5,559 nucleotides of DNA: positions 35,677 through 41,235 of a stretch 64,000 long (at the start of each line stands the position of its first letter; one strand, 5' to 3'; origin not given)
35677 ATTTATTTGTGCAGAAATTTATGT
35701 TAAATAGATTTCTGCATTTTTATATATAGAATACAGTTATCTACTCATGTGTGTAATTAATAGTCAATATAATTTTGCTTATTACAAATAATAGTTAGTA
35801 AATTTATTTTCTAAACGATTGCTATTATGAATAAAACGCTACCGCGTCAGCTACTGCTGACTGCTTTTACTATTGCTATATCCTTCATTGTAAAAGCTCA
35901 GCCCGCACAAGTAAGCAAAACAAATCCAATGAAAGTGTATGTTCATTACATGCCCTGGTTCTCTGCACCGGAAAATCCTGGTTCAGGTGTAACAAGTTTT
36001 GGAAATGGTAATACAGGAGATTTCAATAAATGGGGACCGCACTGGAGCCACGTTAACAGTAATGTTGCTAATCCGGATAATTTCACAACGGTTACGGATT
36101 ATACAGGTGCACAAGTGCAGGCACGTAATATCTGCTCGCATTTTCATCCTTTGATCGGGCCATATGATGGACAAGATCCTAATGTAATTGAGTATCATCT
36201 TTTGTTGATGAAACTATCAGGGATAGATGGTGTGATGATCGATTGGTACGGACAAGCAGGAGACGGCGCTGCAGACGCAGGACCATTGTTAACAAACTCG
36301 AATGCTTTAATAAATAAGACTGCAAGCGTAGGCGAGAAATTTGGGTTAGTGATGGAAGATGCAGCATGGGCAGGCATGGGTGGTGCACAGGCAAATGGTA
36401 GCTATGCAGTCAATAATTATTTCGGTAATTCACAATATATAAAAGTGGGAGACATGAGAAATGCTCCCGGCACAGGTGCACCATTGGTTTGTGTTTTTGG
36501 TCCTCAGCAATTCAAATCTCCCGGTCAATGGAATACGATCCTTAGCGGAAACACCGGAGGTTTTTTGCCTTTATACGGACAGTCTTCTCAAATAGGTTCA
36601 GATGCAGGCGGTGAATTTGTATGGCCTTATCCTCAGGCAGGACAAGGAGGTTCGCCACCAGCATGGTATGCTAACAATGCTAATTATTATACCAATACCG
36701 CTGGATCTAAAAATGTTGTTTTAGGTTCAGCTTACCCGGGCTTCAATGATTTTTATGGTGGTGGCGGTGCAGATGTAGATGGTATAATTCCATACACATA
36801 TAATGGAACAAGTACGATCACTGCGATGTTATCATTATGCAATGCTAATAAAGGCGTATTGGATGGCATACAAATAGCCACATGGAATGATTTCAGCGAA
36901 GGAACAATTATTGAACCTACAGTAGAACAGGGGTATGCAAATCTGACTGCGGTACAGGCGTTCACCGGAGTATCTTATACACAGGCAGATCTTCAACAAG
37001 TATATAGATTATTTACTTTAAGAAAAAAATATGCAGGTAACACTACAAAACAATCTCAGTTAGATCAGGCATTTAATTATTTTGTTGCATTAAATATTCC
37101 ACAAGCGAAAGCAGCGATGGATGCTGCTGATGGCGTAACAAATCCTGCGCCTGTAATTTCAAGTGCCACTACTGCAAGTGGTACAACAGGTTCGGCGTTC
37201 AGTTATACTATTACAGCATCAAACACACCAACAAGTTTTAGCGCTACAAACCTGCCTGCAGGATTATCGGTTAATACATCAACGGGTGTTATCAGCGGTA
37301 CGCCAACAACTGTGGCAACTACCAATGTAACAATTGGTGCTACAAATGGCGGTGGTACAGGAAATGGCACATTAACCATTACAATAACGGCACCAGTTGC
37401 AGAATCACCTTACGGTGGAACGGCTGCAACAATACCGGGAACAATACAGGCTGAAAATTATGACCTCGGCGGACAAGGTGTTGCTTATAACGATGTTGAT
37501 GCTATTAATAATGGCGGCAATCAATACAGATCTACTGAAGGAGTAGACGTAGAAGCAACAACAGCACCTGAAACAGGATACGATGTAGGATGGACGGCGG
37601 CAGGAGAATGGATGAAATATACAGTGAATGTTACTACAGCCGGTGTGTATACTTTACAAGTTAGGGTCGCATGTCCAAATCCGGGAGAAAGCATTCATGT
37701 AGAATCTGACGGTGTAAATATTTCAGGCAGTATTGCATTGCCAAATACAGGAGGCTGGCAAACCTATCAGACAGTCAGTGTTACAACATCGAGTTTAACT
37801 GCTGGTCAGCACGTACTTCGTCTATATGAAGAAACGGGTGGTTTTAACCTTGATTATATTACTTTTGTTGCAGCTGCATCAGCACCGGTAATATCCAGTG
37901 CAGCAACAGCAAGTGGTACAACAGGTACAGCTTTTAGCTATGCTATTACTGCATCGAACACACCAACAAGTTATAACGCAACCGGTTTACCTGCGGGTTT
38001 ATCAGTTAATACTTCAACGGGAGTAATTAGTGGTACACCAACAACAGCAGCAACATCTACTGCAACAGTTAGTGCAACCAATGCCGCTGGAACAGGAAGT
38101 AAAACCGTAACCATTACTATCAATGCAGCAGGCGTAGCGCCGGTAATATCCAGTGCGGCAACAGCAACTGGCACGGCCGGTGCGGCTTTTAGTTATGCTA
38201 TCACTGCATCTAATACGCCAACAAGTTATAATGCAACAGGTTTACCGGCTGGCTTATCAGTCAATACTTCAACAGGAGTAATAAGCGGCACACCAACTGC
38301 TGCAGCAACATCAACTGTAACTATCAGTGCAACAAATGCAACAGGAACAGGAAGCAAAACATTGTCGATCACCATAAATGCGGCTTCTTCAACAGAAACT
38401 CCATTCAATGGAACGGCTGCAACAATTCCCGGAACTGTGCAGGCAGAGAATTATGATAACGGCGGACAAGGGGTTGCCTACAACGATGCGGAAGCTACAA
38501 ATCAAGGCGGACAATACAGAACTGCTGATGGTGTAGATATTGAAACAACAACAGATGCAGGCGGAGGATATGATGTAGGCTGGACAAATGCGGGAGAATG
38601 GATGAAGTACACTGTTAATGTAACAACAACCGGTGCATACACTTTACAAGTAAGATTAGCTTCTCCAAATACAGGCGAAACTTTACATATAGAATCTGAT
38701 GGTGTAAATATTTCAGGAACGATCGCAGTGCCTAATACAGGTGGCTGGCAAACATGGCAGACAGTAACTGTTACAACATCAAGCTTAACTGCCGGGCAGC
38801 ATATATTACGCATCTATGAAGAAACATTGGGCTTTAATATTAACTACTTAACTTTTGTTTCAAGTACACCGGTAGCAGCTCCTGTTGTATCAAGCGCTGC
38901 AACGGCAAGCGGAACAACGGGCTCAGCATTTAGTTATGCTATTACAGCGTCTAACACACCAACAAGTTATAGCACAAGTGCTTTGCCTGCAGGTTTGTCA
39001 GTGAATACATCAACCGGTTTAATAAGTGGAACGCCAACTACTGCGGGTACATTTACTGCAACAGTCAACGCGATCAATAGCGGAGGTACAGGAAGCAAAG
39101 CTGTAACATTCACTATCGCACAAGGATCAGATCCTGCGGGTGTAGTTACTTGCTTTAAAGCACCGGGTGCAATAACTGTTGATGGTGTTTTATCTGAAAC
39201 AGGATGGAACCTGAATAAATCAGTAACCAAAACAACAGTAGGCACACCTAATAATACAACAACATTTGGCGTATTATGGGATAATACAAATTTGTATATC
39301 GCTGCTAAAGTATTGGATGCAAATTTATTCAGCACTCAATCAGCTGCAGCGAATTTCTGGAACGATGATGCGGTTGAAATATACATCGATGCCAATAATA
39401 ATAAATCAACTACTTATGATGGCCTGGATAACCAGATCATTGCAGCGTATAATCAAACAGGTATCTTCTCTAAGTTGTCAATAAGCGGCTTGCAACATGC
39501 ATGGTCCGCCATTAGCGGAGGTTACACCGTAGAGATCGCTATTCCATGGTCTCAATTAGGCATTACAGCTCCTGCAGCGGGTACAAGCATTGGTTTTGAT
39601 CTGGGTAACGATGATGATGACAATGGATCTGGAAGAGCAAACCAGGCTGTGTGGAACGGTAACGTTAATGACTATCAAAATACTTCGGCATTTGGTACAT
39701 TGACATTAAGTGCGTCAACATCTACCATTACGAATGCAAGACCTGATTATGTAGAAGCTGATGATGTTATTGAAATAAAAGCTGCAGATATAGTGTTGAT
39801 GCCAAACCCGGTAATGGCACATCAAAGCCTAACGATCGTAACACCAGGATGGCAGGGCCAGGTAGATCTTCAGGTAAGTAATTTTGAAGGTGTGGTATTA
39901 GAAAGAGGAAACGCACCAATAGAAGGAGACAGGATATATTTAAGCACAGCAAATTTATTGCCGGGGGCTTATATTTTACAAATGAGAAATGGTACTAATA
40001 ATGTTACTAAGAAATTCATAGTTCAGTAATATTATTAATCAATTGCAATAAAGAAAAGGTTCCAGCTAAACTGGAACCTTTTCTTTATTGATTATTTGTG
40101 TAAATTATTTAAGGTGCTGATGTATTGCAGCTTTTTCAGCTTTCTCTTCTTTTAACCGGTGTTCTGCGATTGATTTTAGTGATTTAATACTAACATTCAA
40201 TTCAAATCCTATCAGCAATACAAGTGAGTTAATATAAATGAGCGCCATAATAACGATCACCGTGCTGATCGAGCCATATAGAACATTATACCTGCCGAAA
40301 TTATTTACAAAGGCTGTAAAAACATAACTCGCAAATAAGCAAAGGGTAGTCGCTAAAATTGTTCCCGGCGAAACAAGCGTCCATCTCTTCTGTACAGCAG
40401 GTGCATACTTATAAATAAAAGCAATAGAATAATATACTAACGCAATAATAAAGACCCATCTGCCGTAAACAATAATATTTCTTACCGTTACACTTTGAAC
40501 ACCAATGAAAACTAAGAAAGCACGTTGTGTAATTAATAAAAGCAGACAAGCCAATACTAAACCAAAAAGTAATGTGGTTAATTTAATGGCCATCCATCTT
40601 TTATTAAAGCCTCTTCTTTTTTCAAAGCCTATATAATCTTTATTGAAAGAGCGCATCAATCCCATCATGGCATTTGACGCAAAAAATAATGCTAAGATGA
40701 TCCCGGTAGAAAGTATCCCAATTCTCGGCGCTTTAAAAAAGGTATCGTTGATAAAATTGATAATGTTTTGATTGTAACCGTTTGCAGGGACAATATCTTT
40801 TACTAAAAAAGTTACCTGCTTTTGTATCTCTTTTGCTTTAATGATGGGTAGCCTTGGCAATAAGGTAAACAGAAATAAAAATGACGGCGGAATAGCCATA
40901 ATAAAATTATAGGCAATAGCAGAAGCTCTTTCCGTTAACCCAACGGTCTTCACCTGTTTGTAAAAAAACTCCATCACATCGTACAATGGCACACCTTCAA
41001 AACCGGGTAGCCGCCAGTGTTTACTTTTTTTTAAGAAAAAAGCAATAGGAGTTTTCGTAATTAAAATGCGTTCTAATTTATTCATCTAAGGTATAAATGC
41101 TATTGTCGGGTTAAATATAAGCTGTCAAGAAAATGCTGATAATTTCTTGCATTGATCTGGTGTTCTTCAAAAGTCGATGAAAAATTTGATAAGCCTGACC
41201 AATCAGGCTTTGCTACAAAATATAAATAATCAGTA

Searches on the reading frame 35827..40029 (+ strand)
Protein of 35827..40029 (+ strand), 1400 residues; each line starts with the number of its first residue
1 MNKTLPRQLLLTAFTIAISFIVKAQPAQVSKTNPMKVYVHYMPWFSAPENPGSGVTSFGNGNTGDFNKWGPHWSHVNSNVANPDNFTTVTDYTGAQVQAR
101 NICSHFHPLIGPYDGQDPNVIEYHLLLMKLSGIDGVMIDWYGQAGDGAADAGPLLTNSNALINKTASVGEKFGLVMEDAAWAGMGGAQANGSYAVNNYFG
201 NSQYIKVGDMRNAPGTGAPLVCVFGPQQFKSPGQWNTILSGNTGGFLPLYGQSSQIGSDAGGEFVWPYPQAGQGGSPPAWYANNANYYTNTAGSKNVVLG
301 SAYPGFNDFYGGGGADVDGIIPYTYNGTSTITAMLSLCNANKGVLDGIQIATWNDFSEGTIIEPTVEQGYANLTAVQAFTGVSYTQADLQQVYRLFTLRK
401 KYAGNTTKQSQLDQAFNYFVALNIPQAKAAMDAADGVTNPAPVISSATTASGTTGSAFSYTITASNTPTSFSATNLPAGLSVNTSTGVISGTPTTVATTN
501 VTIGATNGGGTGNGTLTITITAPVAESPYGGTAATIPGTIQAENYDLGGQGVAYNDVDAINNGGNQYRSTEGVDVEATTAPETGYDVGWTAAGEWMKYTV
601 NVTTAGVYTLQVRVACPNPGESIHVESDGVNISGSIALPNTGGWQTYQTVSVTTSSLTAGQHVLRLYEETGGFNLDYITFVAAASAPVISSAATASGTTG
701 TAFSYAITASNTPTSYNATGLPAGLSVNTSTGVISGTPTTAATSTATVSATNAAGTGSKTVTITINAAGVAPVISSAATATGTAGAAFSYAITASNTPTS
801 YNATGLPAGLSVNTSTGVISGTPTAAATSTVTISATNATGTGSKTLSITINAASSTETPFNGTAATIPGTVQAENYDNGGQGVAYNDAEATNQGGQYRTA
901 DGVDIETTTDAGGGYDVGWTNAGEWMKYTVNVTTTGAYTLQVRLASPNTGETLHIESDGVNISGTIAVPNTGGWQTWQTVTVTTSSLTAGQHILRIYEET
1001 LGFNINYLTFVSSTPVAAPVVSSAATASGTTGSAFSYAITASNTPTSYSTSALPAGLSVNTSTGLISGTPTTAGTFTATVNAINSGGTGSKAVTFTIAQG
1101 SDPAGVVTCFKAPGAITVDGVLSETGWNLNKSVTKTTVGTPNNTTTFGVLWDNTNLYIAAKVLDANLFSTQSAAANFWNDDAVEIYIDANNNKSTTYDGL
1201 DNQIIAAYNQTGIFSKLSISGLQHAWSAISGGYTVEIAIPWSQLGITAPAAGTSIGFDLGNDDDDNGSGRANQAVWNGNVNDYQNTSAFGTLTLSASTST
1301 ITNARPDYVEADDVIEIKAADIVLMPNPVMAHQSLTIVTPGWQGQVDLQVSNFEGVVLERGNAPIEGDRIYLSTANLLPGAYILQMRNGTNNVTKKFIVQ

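Call 9: search_protein_families(library=pfam, proteins=[window:35827-40029:+], max_evalue=0.001)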
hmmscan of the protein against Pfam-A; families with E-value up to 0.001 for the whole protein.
window:35827-40029:+ (1400 aa): 8 families
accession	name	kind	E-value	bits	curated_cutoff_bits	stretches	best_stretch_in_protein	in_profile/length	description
PF03422.21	CBM_6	-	4.9e-44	150.1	28.9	2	896-1011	4-124/125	Carbohydrate binding module (family 6)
PF05345.18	He_PIG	-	3.6e-42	143.2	24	4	771-851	1-96/96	Putative Ig domain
PF18099.7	CBM_35_2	-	5.9e-36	123.4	23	2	573-679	5-111/112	Carbohydrate binding module (family 35)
PF06452.16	CBM9_1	-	6.1e-33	114.7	23.4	1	1119-1295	2-183/185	Carbohydrate family 9 binding domain-like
PF16317.11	Glyco_hydro_99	-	4.7e-10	39.5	33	1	71-151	24-103/341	Glycosyl hydrolase family 99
PF16990.11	CBM_35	-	2.5e-08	34.7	28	2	899-1008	9-116/121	Carbohydrate binding module (family 35)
PF18962.6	Por_Secre_tail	-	9.5e-07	29.5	27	1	1326-1399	3-75/75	Secretion system C-terminal sorting domain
PF20620.4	DUF6805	-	4.7e-06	27.4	27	0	907-985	26-103/133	Family of unknown function (DUF6805)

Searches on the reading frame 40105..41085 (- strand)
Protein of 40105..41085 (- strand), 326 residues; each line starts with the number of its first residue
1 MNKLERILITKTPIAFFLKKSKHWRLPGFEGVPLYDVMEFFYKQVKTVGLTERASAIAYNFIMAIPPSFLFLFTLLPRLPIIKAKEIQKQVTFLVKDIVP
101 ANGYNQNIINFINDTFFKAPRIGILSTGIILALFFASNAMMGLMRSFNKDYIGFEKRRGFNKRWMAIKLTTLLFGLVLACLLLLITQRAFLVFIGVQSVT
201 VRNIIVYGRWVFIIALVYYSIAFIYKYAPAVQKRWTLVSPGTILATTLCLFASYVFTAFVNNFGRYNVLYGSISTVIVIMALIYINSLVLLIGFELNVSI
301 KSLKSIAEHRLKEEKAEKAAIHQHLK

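Call 9: search_protein_families(library=pfam, proteins=[window:40105-41085:-], max_evalue=0.001)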
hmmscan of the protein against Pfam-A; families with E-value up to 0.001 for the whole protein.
window:40105-41085:- (326 aa): 1 family
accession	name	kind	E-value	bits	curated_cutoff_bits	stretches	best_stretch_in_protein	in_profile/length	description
PF03631.20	Virul_fac_BrkB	-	5.2e-48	164.4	33.7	1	50-301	5-256/259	Virulence factor BrkB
